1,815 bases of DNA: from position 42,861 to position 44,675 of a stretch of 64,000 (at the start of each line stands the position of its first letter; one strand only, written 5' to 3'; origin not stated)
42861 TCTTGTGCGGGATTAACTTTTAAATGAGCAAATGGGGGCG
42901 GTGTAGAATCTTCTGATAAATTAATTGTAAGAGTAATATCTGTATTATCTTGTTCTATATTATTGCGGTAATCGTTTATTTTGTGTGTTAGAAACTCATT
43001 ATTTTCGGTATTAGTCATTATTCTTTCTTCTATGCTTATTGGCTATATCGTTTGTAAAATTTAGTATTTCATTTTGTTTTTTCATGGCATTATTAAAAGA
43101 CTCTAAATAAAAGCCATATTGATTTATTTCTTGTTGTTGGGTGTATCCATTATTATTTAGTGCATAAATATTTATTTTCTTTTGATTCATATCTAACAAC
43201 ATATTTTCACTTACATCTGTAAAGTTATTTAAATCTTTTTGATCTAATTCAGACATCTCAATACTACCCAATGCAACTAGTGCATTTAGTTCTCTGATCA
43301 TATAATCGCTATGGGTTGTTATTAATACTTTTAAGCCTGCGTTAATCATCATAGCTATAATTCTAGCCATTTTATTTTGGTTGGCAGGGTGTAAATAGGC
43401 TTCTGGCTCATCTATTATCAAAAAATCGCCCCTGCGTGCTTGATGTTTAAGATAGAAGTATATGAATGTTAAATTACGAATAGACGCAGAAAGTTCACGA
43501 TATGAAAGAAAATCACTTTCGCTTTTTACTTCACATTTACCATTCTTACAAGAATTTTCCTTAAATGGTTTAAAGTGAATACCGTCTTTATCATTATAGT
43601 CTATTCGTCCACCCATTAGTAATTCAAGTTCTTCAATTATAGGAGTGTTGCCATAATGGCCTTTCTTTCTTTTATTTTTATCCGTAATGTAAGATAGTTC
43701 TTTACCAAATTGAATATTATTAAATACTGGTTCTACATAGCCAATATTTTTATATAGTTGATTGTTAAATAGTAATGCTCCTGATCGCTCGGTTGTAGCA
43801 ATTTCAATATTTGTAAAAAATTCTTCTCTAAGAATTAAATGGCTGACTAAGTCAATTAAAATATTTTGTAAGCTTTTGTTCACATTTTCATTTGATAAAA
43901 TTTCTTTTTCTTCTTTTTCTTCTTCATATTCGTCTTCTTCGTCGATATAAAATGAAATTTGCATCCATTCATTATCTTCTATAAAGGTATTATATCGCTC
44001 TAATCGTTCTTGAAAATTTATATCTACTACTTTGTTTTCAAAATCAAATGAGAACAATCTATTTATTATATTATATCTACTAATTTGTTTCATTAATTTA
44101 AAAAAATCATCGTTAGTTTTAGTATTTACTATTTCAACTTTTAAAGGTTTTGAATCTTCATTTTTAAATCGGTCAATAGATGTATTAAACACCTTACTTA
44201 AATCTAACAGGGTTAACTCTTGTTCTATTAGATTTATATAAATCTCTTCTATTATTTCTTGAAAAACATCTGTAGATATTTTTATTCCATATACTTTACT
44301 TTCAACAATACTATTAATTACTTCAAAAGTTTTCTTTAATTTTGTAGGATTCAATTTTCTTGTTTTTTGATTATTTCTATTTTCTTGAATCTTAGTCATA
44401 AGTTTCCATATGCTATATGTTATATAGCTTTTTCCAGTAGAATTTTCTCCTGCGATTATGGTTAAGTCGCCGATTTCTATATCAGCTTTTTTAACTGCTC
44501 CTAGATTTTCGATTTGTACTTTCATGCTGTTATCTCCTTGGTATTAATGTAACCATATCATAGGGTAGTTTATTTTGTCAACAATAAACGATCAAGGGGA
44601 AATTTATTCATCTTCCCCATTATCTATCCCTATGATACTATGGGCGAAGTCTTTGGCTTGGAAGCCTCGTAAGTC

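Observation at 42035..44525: Translationally coupled ABC-ATPase plus putative PD-(D/E)xK partner: candidate uncharacterised defence module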

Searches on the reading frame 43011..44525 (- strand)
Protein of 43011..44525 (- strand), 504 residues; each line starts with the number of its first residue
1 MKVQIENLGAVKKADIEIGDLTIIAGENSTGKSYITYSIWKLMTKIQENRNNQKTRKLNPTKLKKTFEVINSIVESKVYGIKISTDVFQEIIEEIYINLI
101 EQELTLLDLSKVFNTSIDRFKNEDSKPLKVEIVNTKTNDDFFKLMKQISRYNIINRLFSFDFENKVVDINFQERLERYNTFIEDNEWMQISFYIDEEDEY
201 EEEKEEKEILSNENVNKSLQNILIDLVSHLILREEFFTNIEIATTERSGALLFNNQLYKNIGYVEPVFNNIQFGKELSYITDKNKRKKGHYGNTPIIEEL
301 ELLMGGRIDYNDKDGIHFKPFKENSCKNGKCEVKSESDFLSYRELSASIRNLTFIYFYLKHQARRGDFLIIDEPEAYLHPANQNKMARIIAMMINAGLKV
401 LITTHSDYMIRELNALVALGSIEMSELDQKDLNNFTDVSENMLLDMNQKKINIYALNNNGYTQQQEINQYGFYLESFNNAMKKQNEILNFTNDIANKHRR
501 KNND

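Call 3: search_protein_families(library=pfam, proteins=[window:43011-44525:-], max_evalue=1)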
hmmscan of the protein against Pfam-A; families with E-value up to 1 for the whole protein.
window:43011-44525:- (504 aa): 5 families
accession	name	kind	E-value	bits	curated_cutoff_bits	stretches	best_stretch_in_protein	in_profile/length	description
PF13175.12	AAA_15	-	1.1e-21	78.4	32.1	1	2-410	5-374/374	AAA ATPase domain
PF13304.12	AAA_21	-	1.5e-10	42.1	27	1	22-410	2-303/304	AAA domain, putative AbiEii toxin, Type IV TA system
PF02463.25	SMC_N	-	1.1e-06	28.8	40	1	12-419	16-211/220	RecF/RecN/SMC N terminal domain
PF02645.21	DegV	-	0.026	14.3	27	1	11-85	17-90/280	Uncharacterised protein, DegV family COG1307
PF13555.12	AAA_29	-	0.089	13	27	1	3-53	4-56/61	P-loop containing region of AAA domain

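Call 4: search_protein_families(library=padloc, proteins=[window:43011-44525:-], max_evalue=1)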
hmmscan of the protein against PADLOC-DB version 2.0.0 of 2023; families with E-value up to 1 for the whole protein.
window:43011-44525:- (504 aa): 49 families (the best 25 are shown)
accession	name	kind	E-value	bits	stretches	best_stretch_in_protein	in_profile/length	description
PDLC04033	PD-T4-4_A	-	1.2e-58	197.4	2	262-488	237-451/460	-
PDLC04664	PDC-M47A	-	6.9e-52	174.9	3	262-459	233-410/461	-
PDLC04032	PD-T4-4_A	-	3.9e-40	136.2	2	119-485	140-459/474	-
PDLC03878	NsnB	-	6.9e-24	83.2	2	363-462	234-324/345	-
PDLC02979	AriA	-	4.4e-22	77.4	1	2-410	5-373/373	-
PDLC04710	PDC-M56A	-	7.7e-17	59.3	2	364-460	239-337/382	-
PDLC02358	Old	-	7.6e-16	56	2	360-458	279-377/578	Old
PDLC04214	HEC-02A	-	1.1e-15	55.8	2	297-442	182-316/338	-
PDLC02980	AriA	-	5.5e-12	44.3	1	21-410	1-303/304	-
PDLC04213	HEC-02A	-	1.3e-11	42.6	2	284-451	164-318/337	-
PDLC02981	AriAB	-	5.6e-11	39.8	2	340-412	305-379/694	-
PDLC04146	HEC-02B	-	6e-11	39.9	2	368-418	241-291/344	-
PDLC00070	GajA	-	9.3e-11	39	2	360-420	285-349/596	AAA ATPase domain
PDLC04175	HEC-01A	-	1e-10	39.2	2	347-414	252-316/363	-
PDLC02335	AbiLi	-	1.8e-10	38.4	1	21-411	78-242/326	AbiLi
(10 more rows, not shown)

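Call 5: search_protein_families(library=ncbifam, proteins=[window:43011-44525:-], max_evalue=1)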
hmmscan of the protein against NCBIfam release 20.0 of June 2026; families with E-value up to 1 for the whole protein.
window:43011-44525:- (504 aa): 22 families
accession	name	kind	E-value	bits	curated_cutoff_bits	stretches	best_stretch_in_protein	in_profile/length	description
TIGR01166.1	cbiO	subfamily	3.2e-05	23.5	211.8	1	364-406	144-186/190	cobalt ABC transporter, ATP-binding protein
NF040873.1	AztA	equivalog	8.7e-05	22.2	220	1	363-417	135-189/191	zinc ABC transporter ATP-binding protein AztA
NF010159.0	PRK13638.1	equivalog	0.00012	21.6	489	1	366-415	155-204/271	energy-coupling factor ABC transporter ATP-binding protein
NF010068.0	PRK13548.1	equivalog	0.00026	20.2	261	1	359-405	155-201/261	heme ABC transporter ATP-binding protein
NF002981.0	PRK03695.1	equivalog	0.00027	20.4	281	1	364-405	154-195/253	vitamin B12 ABC transporter ATP-binding protein BtuD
TIGR02673.1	FtsE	equivalog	0.00068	19.4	264.85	1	367-414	157-204/214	cell division ATP-binding protein FtsE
TIGR04521.1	ECF_ATPase_2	equivalog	0.00083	18.5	330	1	364-464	161-264/279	energy-coupling factor transporter ATPase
TIGR00630.1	uvra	equivalog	0.00095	17.5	729.8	1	368-420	510-562/924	excinuclease ABC subunit UvrA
TIGR04406.1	LPS_export_lptB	equivalog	0.0031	16.9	240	1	364-406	152-194/239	LPS export ABC transporter ATP-binding protein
NF047739.1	antiphage_MADS3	equivalog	0.0031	16.7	420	0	357-411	331-380/427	methylation-associated defense system AAA family ATPase MAD3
TIGR01189.1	ccmA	equivalog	0.0048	16.6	131.6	1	368-414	148-194/198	heme ABC exporter ATP-binding protein CcmA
NF053840.1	MnTportMntADein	equivalog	0.005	16.4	400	0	362-406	148-192/240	manganese ABC transporter ATP-binding protein MntA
TIGR02857.1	CydD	equivalog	0.0069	15.4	435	1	366-419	477-529/529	thiol reductant ABC exporter subunit CydD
TIGR03608.1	L_ocin_972_ABC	subfamily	0.0076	15.7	254.85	1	367-417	154-204/206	putative bacteriocin export ABC transporter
NF010063.0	PRK13541.1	equivalog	0.0079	16.1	200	1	364-412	140-188/195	cytochrome c biogenesis protein CcmA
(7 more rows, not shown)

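Call 14: find_homologous_proteins(query=window:43011-44525:-, max_evalue=0.00001)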
Query window:43011-44525:- (504 aa): 705 proteins with E <= 0.00001 among 8000 candidates; the best 120 are listed.
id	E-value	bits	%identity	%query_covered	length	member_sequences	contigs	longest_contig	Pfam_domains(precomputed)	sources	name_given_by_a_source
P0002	0.0e+0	1092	100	100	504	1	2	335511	PF13175.13,PF02463.26,PF13304.13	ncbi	-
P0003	1.0e-66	244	32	99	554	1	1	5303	PF13175.13,PF02463.26,PF13304.13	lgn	-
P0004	4.8e-58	215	38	54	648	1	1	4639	PF13175.13,PF13304.13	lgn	-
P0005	6.2e-41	159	30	100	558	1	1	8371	PF13175.13,PF02463.26,PF13304.13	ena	-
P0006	3.1e-39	153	28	97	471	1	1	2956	PF13175.13,PF13304.13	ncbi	-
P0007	8.5e-37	145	26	97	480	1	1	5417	PF13175.13,PF13304.13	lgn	-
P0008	1.5e-36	145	32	55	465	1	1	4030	PF13175.13,PF13304.13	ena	-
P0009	2.6e-36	144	43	31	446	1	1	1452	PF13175.13,PF13304.13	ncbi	-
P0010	1.4e-35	141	27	97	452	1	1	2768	PF13175.13,PF13304.13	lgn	-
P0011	4.7e-35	140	42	29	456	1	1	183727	PF13175.13,PF13304.13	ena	-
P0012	6.9e-35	139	28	97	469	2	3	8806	PF13175.13,PF13304.13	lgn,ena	-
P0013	7.8e-35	139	38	40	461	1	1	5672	PF13175.13,PF13304.13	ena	-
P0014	1.7e-34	138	38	40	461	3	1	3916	PF13175.13,PF13304.13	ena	-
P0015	2.8e-34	137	29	97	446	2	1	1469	PF13175.13,PF13304.13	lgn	-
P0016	4.8e-34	136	43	29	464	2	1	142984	PF13175.13,PF13304.13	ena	-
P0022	1.8e-33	134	28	97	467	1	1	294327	PF13175.13,PF13304.13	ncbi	-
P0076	3.2e-31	127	27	98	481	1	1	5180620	PF13175.13,PF13304.13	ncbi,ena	-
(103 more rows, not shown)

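Call 15: find_encoding_contigs(protein=P0003, flank=5000, max_places=2)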
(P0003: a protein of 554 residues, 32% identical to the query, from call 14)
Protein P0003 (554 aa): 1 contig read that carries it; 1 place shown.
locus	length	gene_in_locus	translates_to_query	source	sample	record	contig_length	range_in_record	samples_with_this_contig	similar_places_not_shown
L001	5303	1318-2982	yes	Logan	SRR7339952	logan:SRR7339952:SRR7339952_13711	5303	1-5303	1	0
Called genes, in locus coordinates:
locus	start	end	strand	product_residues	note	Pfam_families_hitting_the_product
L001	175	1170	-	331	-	-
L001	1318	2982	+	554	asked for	PF02463:SMC_N (weak), PF13175:AAA_15, PF13304:AAA_21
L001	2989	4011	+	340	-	-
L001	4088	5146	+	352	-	PF13175:AAA_15, PF13304:AAA_21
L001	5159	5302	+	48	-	?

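Call 16: find_encoding_contigs(protein=P0005, flank=5000, max_places=2)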
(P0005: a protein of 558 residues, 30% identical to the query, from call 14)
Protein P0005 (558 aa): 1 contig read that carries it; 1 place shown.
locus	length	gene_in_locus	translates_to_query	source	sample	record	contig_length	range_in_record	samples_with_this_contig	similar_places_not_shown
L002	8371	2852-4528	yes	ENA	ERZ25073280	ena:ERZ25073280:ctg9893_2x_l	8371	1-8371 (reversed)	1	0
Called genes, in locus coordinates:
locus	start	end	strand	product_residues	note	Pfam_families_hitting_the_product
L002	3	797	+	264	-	?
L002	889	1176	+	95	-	-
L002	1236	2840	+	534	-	PF01555:N6_N4_Mtase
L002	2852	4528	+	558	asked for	PF02463:SMC_N (weak), PF13175:AAA_15, PF13304:AAA_21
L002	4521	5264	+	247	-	-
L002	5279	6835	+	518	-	PF04851:ResIII, PF00270:DEAD (weak)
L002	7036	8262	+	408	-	PF19778:RE_endonuc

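Call 17: find_encoding_contigs(protein=P0004, flank=5000, max_places=2)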
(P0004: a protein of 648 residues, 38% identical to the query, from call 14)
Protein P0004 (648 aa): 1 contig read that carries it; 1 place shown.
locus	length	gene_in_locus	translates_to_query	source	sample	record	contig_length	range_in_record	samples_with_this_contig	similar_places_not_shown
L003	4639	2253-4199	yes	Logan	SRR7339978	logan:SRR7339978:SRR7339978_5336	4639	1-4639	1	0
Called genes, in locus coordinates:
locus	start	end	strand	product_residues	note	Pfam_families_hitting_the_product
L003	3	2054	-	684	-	?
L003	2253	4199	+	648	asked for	PF13175:AAA_15, PF13304:AAA_21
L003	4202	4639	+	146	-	?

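Call 21: search_protein_families(library=padloc, proteins=[L001:2989-4011:+, L002:4521-5264:+, L003:4202-4639:+, L001:175-1170:-], max_evalue=1)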
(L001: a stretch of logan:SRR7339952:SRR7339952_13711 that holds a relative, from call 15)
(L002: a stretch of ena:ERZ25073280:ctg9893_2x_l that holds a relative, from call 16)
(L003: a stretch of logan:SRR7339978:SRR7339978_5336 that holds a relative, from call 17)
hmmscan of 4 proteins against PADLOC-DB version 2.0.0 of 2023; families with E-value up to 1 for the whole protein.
L001:2989-4011:+ (340 aa): 0 families

L002:4521-5264:+ (247 aa): 0 families

L003:4202-4639:+ (146 aa): 0 families

L001:175-1170:- (331 aa): 3 families
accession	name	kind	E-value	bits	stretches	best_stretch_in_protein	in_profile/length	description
PDLC04783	PDC-M72A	-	1.7e-51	173.8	3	138-264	244-362/392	-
PDLC02908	Ankyrin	-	9.1e-14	48.7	2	29-189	716-866/880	-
PDLC02203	MzaA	-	0.0015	14.9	1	175-234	22-81/683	-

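Call 23: find_encoding_contigs(protein=P0076, flank=6000, max_places=2)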
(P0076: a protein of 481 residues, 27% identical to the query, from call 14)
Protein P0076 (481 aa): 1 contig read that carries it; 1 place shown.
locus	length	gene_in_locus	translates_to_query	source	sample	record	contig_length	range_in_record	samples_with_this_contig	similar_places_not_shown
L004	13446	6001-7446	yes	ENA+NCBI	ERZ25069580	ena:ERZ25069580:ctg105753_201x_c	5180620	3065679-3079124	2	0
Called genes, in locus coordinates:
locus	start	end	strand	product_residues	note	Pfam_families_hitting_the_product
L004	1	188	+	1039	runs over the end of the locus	PF02811:PHP, PF07733:DNA_pol3_alpha, PF17657:DNA_pol3_finger, PF14579:HHH_6, PF01336:tRNA_anti-codon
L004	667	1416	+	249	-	PF01555:N6_N4_Mtase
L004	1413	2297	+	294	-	PF02086:MethyltransfD12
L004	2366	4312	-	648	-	-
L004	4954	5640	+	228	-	PF02586:SRAP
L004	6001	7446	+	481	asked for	PF13175:AAA_15 (weak), PF13304:AAA_21, PF13175:AAA_15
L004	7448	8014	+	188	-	-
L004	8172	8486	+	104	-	PF01909:NTP_transf_2, PF18765:Polbeta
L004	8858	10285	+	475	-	PF00675:Peptidase_M16 (weak), PF05193:Peptidase_M16_C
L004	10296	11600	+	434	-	PF05193:Peptidase_M16_C (faint)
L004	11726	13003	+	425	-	PF01554:MatE, PF03023:MurJ (weak), PF01554:MatE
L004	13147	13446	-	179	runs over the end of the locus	PF13424:TPR_12 (weak)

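Call 24: find_encoding_contigs(protein=P0022, flank=6000, max_places=2)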
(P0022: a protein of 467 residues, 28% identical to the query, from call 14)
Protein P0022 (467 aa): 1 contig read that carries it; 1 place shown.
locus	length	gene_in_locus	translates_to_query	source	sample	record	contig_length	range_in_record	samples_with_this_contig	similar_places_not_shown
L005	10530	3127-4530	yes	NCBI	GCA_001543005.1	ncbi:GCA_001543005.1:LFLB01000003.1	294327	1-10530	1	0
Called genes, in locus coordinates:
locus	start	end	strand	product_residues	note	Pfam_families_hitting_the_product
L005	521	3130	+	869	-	PF01555:N6_N4_Mtase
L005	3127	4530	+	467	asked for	PF13175:AAA_15, PF13304:AAA_21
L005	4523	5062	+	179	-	-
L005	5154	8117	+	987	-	PF04851:ResIII (weak)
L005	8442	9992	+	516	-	PF00089:Trypsin, PF13365:Trypsin_2, PF00595:PDZ, PF13180:PDZ_2, PF17820:PDZ_6, PF00595:PDZ (weak), PF13180:PDZ_2 (weak), PF17820:PDZ_6 (weak), +1 more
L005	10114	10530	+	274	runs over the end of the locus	PF06426:SATase_N, PF00132:Hexapep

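Call 25: search_protein_families(library=padloc, proteins=[L004:7448-8014:+, L005:4523-5062:+, P0076, P0022, P0003, P0005], max_evalue=0.01)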
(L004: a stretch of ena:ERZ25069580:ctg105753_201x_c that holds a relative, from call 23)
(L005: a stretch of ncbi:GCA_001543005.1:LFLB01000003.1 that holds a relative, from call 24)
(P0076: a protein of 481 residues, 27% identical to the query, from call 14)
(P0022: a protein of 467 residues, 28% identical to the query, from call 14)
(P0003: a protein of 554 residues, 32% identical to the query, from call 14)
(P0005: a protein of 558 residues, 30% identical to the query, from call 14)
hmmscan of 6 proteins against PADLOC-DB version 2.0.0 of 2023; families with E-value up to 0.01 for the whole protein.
L004:7448-8014:+ (188 aa): 5 families
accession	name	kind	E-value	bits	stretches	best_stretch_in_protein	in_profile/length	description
PDLC04668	PDC-M47B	-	0.00038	18.2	1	23-112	26-121/186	-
PDLC04665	PDC-M47B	-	0.00085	17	1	60-116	72-127/202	-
PDLC04669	PDC-M47B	-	0.00085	16.9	1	34-119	40-126/183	-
PDLC04035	PD-T4-4_B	-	0.0023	15.6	0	65-127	87-147/206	-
PDLC04667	PDC-M47B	-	0.0033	15.3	1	35-124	13-103/158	-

L005:4523-5062:+ (179 aa): 6 families
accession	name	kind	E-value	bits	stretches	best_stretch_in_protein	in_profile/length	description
PDLC04666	PDC-M47B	-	9.7e-09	33.3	1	29-142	23-135/174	-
PDLC04665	PDC-M47B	-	2.9e-08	31.6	1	22-149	32-160/202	-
PDLC04668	PDC-M47B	-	6.1e-07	27.3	1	16-143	23-151/186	-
PDLC04035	PD-T4-4_B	-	6.3e-05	20.7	1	60-163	83-177/206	-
PDLC04669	PDC-M47B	-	0.00087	16.9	1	21-123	30-126/183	-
PDLC04034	PD-T4-4_B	-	0.0011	16.8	1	54-150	69-159/190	-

P0076 (481 aa): 88 families (the best 25 are shown)
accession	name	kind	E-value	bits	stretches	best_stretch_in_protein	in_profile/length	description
PDLC04033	PD-T4-4_A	-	2.1e-105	351.6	1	18-473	2-456/460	-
PDLC04664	PDC-M47A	-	8e-86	286.8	1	20-470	4-455/461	-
PDLC04032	PD-T4-4_A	-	1.5e-70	236.5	1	19-477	3-471/474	-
PDLC03878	NsnB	-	1.7e-20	72.1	1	25-424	11-308/345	-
PDLC02979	AriA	-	4.9e-20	70.7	2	292-396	267-373/373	-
PDLC02980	AriA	-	1.4e-15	56.1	1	37-396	1-303/304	-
PDLC04214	HEC-02A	-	5e-14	50.3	2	294-403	183-289/338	-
PDLC02914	ATPase-Toprim_I-B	-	1.9e-12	45.1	1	345-402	196-256/443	-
PDLC04213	HEC-02A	-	5.1e-11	40.7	2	284-401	168-281/337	-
PDLC04146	HEC-02B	-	5.3e-10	36.8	1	351-414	239-300/344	-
PDLC00082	GajA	-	8.6e-10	35.6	1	354-400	375-424/694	AAA ATPase domain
PDLC04710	PDC-M56A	-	5e-09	33.6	2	18-52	3-37/382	-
PDLC04140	mad8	-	7.7e-09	33.5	1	29-396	21-237/314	mads_8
PDLC02915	ATPase-Toprim_I-B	-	1.5e-08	32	2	354-420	258-327/623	-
PDLC00063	GajA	-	1.6e-08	31.6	2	27-60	14-48/679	AAA ATPase domain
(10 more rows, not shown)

P0022 (467 aa): 96 families (the best 25 are shown)
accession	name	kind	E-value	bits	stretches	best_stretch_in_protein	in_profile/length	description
PDLC04033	PD-T4-4_A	-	1.4e-110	368.6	1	1-455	1-454/460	-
PDLC04664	PDC-M47A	-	6.8e-95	316.7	1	1-454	1-455/461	-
PDLC04032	PD-T4-4_A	-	8.2e-70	234.1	2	196-456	197-466/474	-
PDLC03878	NsnB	-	1.3e-24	85.6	2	330-402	233-304/345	-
PDLC02979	AriA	-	1.2e-19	69.4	1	3-378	6-373/373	-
PDLC02980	AriA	-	6.3e-18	63.8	1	21-378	1-303/304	-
PDLC04214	HEC-02A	-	2.7e-16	57.8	2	268-406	173-307/338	-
PDLC04213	HEC-02A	-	2.6e-13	48.2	2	276-382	177-280/337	-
PDLC00096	GajA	-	4.2e-13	46.9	2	333-392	288-353/630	AAA ATPase domain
PDLC00091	GajA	-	4.4e-12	43.6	2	332-403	295-369/627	AAA ATPase domain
PDLC00067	GajA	-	4.4e-11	40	2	10-89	15-93/604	AAA ATPase domain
PDLC04146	HEC-02B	-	5.4e-11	40.1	1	331-392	237-296/344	-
PDLC02914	ATPase-Toprim_I-B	-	5.8e-11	40.2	2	327-388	196-260/443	-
PDLC02358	Old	-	8.2e-11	39.4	2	331-385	282-338/578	Old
PDLC00082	GajA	-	1.3e-10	38.3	2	335-382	374-424/694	AAA ATPase domain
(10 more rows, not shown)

P0003 (554 aa): 74 families (the best 25 are shown)
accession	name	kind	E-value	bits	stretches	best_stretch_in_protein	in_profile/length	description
PDLC04033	PD-T4-4_A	-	1.6e-66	223.4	2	127-537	71-449/460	-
PDLC04664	PDC-M47A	-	1.8e-55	186.7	2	232-497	165-405/461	-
PDLC04032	PD-T4-4_A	-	4.9e-51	172.2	1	9-537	2-460/474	-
PDLC02979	AriA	-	5.7e-25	86.9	1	9-459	5-373/373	-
PDLC03878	NsnB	-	4.9e-22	77.2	2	413-467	235-289/345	-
PDLC02980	AriA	-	2.4e-18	65.2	1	377-459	221-303/304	-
PDLC04213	HEC-02A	-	1.2e-16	59.2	1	333-465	161-282/337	-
PDLC04710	PDC-M56A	-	9.7e-16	55.7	2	9-68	3-61/382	-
PDLC02358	Old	-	8.2e-15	52.6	2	410-464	280-334/578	Old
PDLC04214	HEC-02A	-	8.4e-15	52.9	2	387-495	209-318/338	-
PDLC04146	HEC-02B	-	8.5e-13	46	1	385-501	208-320/344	-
PDLC00096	GajA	-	9.7e-12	42.4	1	415-459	289-337/630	AAA ATPase domain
PDLC04148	HEC-03B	-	3.2e-11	40.9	2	414-468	338-393/458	-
PDLC00075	GajA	-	6.4e-11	39.5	1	415-463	269-314/536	AAA ATPase domain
PDLC04135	mad3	-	7.4e-11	40.2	1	9-469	4-338/374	mads_3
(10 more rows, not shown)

P0005 (558 aa): 53 families (the best 25 are shown)
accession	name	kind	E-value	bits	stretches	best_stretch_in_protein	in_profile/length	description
PDLC04033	PD-T4-4_A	-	1.5e-52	177.3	2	257-549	187-457/460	-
PDLC04032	PD-T4-4_A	-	1.6e-41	140.8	1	7-541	2-463/474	-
PDLC04664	PDC-M47A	-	6.6e-41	138.7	2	259-510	188-409/461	-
PDLC03878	NsnB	-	3.1e-20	71.2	2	420-517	238-327/345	-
PDLC02979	AriA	-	5.1e-20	70.6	1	7-463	5-373/373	-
PDLC04710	PDC-M56A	-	7.4e-16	56.1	2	412-507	234-332/382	-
PDLC04214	HEC-02A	-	4.3e-15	53.8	2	423-474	242-292/338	-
PDLC04213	HEC-02A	-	2.8e-14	51.4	2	420-517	233-322/337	-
PDLC02358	Old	-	2e-13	48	2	415-469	281-335/578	Old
PDLC04146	HEC-02B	-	2.3e-13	47.9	2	421-470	241-290/344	-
PDLC02980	AriA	-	3.9e-13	48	2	211-463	78-303/304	-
PDLC04178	HEC-01A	-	4e-13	47.2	2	8-44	12-48/399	-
PDLC00067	GajA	-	1.3e-11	41.8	2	7-67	7-67/604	AAA ATPase domain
PDLC00070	GajA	-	3.2e-11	40.6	2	7-49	5-47/596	AAA ATPase domain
PDLC04177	HEC-01A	-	8.9e-11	39.4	2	422-467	300-344/393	-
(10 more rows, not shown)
